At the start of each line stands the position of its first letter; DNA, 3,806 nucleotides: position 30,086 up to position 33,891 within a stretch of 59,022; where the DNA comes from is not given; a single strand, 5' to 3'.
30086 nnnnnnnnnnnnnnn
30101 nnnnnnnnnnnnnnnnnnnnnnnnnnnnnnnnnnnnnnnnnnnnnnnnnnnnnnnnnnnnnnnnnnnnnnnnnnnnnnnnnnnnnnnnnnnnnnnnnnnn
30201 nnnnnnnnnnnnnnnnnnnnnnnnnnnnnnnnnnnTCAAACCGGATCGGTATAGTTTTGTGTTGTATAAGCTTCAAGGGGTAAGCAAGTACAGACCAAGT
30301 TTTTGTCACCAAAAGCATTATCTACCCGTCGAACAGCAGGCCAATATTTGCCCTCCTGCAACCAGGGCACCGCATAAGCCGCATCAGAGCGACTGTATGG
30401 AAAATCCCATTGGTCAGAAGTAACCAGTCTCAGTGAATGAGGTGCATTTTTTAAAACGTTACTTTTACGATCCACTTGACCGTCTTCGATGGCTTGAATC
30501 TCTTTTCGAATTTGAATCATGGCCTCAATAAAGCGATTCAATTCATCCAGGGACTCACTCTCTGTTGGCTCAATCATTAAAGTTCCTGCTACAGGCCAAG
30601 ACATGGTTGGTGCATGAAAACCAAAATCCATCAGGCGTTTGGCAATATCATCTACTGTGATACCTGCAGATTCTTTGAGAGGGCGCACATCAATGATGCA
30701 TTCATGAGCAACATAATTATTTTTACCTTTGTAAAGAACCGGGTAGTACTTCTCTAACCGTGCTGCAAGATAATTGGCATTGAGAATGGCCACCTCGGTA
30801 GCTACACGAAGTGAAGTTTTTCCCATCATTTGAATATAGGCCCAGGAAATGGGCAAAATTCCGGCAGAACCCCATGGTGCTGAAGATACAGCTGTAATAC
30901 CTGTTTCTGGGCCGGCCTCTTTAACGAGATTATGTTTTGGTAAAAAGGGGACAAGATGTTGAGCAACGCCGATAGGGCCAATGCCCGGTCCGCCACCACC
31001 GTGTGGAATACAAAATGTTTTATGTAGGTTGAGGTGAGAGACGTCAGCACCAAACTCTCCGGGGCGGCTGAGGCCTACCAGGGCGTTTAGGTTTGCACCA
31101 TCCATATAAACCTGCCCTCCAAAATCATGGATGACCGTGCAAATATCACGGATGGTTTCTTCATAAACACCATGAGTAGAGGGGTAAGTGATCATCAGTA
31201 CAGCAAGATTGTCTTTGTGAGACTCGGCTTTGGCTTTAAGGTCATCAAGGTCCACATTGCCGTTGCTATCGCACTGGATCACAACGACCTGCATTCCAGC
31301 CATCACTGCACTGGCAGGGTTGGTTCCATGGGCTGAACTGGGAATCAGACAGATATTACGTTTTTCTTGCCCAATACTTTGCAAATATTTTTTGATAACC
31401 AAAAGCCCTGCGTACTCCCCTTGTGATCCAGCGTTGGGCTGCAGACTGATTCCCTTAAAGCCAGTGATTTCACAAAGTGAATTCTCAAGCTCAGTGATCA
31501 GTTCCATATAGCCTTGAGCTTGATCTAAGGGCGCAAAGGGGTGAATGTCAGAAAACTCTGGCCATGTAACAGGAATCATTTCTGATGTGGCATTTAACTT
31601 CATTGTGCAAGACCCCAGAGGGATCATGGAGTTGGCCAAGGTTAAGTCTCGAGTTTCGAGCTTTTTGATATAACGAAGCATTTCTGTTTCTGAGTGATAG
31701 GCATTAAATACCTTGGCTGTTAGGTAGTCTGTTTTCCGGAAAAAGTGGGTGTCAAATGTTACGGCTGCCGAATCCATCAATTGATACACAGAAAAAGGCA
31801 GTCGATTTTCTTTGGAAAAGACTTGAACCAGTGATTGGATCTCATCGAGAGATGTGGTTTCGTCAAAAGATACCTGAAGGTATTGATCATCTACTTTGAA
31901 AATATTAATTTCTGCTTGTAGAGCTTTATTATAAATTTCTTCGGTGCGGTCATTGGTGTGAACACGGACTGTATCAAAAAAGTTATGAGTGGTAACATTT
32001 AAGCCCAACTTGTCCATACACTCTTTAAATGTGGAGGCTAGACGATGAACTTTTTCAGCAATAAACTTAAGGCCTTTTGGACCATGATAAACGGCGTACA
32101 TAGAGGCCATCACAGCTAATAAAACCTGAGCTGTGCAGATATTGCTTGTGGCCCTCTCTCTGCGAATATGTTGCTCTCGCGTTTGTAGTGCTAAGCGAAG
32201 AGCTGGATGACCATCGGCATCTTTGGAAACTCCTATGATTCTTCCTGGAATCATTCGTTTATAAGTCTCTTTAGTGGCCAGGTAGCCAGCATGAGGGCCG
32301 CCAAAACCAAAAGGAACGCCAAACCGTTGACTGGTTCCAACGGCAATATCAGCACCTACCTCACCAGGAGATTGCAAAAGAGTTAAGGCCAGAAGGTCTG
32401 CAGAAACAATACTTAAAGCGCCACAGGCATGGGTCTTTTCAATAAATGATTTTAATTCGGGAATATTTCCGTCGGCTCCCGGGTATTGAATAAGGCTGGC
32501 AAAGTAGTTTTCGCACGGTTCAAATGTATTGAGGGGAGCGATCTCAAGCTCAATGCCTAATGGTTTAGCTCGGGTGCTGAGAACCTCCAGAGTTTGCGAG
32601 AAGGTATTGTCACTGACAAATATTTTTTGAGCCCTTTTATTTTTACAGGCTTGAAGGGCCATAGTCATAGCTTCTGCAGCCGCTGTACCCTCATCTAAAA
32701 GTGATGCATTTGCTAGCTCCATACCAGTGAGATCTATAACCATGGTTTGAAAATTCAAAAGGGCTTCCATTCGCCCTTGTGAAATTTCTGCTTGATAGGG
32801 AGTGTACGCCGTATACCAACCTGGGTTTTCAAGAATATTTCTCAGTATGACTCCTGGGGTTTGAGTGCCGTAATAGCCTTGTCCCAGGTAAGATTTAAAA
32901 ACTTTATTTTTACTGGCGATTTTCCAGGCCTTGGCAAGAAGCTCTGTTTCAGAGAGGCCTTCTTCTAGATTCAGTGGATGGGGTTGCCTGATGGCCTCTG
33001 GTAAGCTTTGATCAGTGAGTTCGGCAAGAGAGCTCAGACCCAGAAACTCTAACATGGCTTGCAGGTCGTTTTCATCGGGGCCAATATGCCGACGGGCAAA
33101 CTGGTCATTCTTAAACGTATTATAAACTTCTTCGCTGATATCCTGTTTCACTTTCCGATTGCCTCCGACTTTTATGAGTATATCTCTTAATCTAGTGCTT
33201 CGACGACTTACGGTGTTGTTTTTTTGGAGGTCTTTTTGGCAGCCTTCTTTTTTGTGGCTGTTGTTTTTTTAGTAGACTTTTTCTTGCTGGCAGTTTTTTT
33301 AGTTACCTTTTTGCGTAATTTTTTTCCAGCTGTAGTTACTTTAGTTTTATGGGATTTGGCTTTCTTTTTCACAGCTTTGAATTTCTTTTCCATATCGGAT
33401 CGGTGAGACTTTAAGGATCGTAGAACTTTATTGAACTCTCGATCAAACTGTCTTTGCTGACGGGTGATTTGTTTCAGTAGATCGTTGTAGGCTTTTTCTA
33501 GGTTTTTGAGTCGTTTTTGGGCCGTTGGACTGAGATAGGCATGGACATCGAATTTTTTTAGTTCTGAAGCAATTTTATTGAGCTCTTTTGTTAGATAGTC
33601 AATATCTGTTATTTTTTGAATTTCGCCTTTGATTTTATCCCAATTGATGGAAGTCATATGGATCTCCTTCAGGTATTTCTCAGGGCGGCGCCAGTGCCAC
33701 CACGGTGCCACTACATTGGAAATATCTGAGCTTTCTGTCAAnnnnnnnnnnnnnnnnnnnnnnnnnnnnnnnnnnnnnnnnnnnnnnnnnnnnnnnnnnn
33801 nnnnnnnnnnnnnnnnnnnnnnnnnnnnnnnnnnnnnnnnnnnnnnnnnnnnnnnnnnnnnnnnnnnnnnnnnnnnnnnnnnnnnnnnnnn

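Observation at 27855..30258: Orphan PGM1-like ATP-grasp ligase with an export- or anchor-like N-terminus, bracketed by direct copies of the motif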

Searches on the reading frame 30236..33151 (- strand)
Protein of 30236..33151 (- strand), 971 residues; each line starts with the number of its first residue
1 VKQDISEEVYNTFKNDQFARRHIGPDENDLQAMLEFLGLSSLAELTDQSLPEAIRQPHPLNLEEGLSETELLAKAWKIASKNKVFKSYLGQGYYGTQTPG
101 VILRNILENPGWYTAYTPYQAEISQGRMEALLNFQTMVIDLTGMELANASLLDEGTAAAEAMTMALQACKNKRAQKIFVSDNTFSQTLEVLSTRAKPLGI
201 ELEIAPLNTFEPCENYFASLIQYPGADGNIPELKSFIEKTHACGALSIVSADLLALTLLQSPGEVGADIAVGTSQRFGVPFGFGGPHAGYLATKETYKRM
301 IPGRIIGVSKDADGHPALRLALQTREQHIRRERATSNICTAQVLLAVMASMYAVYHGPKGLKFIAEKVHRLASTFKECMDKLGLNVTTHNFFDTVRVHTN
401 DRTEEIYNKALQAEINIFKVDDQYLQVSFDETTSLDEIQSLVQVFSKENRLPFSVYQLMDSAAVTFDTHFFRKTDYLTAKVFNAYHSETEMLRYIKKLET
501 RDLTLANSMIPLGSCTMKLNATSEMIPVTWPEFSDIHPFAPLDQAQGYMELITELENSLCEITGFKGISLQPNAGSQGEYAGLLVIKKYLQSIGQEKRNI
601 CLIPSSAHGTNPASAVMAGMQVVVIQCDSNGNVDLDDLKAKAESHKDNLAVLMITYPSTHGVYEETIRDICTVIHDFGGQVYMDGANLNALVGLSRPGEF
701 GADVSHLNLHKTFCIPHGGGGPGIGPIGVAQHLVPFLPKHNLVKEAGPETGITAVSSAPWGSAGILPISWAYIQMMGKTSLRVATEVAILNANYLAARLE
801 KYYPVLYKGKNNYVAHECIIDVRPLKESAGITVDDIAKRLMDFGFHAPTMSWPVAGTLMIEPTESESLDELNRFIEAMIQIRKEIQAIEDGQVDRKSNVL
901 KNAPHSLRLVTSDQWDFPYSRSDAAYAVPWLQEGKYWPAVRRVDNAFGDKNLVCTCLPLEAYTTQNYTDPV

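Call 51: find_homologous_proteins(query=window:30236-33151:-, max_evalue=1e-100)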
Query window:30236-33151:- (971 aa): 8000 proteins with E <= 1e-100 among 8000 candidates; the best 120 are listed.
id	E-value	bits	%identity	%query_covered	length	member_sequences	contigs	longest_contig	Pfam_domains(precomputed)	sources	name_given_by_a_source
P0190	0.0e+0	1971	87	99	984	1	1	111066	PF02347.23,PF21478.4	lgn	-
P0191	0.0e+0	1947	86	99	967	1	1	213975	PF02347.23,PF21478.4,PF01212.28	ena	-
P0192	0.0e+0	1848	82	99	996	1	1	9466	PF02347.23,PF21478.4,PF01212.28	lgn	-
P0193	0.0e+0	1705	75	100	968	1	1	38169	PF02347.23,PF21478.4,PF01212.28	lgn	-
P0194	0.0e+0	1698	75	99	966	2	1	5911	PF02347.23,PF21478.4,PF01212.28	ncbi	-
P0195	0.0e+0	1664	75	99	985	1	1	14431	PF02347.23,PF21478.4,PF01212.28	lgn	-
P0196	0.0e+0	1466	67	98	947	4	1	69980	PF02347.23,PF21478.4,PF01212.28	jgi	jgi:glycine dehydrogenase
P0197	0.0e+0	1451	66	98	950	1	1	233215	PF02347.23,PF21478.4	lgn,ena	-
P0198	0.0e+0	1448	66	98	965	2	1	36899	PF02347.23,PF21478.4,PF01212.28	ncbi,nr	ncbi:MAG: aminomethyl-transferring glycine dehydrogenase [Bdellovibrionales bacterium]|nr:aminomethy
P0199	0.0e+0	1439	64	99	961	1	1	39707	PF02347.23,PF21478.4,PF00266.26,PF01212.28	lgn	-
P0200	0.0e+0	1439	65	99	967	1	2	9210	PF02347.23,PF21478.4,PF00266.26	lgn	-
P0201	0.0e+0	1436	65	98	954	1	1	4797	PF02347.23,PF21478.4,PF00266.26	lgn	-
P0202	0.0e+0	1428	65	99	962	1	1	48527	PF02347.23,PF21478.4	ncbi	-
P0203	0.0e+0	1428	65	98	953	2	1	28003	PF02347.23,PF21478.4,PF00266.26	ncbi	-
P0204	0.0e+0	1426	65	98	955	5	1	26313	PF02347.23,PF21478.4,PF00266.26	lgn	-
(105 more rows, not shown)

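Call 52: find_encoding_contigs(protein=P0191, flank=9000, max_places=2)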
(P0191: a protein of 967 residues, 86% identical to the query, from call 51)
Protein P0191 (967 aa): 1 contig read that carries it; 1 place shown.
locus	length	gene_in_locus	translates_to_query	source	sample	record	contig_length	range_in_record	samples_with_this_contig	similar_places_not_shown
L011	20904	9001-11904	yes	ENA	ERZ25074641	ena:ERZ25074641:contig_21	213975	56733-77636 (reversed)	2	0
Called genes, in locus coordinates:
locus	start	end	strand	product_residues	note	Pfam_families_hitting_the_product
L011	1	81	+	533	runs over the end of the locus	-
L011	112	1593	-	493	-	PF04069:OpuAC, PF00528:BPD_transp_1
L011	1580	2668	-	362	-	PF00005:ABC_tran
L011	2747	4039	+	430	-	PF13439:Glyco_transf_4 (faint), PF13579:Glyco_trans_4_4 (weak), PF00534:Glycos_transf_1, PF13692:Glyco_trans_1_4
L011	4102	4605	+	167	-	-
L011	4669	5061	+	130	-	-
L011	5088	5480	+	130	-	-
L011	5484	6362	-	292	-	PF02388:FemAB (weak)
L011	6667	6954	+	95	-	PF00216:Bac_DNA_binding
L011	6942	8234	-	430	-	PF00152:tRNA-synt_2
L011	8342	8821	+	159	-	-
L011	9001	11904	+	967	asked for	PF02347:GDC-P, PF01212:Beta_elim_lyase (faint), PF02347:GDC-P, PF21478:GcvP2_C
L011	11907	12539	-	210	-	PF16036:Chalcone_3, PF16035:Chalcone_2 (faint)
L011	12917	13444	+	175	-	-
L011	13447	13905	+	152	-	-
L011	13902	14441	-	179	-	PF00903:Glyoxalase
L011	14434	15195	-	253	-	PF00351:Biopterin_H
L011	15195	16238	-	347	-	PF14696:Glyoxalase_5, PF13669:Glyoxalase_4 (faint), PF00903:Glyoxalase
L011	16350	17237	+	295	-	PF00126:HTH_1, PF03466:LysR_substrate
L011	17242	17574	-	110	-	-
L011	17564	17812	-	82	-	-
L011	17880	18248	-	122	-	-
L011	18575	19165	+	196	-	-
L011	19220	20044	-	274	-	PF13443:HTH_26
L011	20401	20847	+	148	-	-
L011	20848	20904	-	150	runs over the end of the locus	PF00293:NUDIX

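Call 53: find_encoding_contigs(protein=P0193, flank=9000, max_places=2)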
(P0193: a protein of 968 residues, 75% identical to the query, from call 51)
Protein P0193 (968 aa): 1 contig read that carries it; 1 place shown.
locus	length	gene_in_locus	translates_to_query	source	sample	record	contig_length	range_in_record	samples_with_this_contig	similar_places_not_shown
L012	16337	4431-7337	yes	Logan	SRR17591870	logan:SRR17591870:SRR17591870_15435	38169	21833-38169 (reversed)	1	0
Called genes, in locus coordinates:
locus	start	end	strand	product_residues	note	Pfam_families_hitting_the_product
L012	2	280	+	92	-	?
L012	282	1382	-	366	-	PF02388:FemAB (faint), PF13480:Acetyltransf_6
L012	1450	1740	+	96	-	PF00216:Bac_DNA_binding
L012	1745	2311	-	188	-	PF09922:LiaF-like_C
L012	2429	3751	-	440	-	PF00152:tRNA-synt_2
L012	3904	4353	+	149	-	-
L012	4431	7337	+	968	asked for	PF02347:GDC-P, PF01212:Beta_elim_lyase (weak), PF21478:GcvP2_C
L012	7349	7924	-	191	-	PF16036:Chalcone_3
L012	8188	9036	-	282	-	PF01048:PNP_UDP_1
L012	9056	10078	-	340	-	PF01008:IF-2B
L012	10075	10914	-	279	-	PF00596:Aldolase_II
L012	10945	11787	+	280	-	PF01075:Glyco_transf_9, PF02350:Epimerase_2 (weak), PF13692:Glyco_trans_1_4 (weak)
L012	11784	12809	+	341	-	PF09243:Rsm22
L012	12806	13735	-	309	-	PF04055:Radical_SAM, PF16199:Radical_SAM_C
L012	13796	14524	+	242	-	PF05430:Methyltransf_30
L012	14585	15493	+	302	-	-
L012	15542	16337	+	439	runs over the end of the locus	PF02667:SCFA_trans, PF03806:ABG_transport (weak)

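Call 73: find_encoding_contigs(protein=P0192, flank=6000, max_places=2)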
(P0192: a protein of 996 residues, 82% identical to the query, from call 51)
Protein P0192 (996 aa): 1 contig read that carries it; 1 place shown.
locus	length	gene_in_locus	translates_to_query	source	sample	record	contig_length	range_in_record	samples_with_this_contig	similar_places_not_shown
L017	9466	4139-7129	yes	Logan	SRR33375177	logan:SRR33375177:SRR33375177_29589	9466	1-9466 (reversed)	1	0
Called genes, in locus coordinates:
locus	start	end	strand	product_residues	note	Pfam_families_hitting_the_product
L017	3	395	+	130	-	?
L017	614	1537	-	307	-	PF02388:FemAB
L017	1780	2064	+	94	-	PF00216:Bac_DNA_binding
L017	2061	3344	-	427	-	PF00152:tRNA-synt_2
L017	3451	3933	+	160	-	-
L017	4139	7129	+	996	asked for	PF02347:GDC-P, PF01212:Beta_elim_lyase (weak), PF21478:GcvP2_C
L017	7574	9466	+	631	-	?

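Call 74: find_encoding_contigs(protein=P0195, flank=6000, max_places=2)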
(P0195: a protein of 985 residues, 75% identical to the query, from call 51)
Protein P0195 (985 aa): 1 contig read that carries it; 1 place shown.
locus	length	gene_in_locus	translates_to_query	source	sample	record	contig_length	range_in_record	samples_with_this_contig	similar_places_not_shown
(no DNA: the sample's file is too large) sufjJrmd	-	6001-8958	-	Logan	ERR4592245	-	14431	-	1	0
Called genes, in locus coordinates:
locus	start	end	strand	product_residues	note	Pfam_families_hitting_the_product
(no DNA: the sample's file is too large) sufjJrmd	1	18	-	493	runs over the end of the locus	PF04069:OpuAC, PF00528:BPD_transp_1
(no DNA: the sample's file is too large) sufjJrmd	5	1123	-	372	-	PF00005:ABC_tran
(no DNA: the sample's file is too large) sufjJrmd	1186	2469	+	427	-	PF13439:Glyco_transf_4 (weak), PF13579:Glyco_trans_4_4 (weak), PF00534:Glycos_transf_1, PF13692:Glyco_trans_1_4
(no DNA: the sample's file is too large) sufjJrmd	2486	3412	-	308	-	PF02388:FemAB (faint), PF13480:Acetyltransf_6 (weak)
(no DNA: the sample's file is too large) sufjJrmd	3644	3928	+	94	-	PF00216:Bac_DNA_binding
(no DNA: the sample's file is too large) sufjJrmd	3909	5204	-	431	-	PF00152:tRNA-synt_2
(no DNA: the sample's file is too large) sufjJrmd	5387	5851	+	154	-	-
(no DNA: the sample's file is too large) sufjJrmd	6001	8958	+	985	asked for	PF02347:GDC-P, PF01212:Beta_elim_lyase (faint), PF02347:GDC-P, PF21478:GcvP2_C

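Call 75: search_protein_families(library=pfam, proteins=[L017:7574-9466:+], max_evalue=0.01)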
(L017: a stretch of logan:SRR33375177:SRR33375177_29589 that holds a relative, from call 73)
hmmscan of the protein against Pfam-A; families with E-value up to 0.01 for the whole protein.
L017:7574-9466:+ (631 aa): 0 families

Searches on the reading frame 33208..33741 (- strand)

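Call 62: search_protein_families(library=ncbifam, proteins=[window:33208-33741:-], max_evalue=0.00001)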
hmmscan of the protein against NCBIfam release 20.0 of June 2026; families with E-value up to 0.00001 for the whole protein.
window:33208-33741:- (177 aa): 0 families

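Call 75: search_protein_families(library=pfam, proteins=[window:33208-33741:-], max_evalue=0.01)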
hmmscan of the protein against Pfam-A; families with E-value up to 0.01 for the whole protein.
window:33208-33741:- (177 aa): 2 families
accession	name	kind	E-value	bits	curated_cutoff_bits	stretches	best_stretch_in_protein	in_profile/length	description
PF04108.17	ATG17_like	-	0.0035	17.3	43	0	74-146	12-83/355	Autophagy protein ATG17-like domain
PF19962.4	EAD9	-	0.0048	17.1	25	0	74-126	4-57/62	Effector-associated domain 9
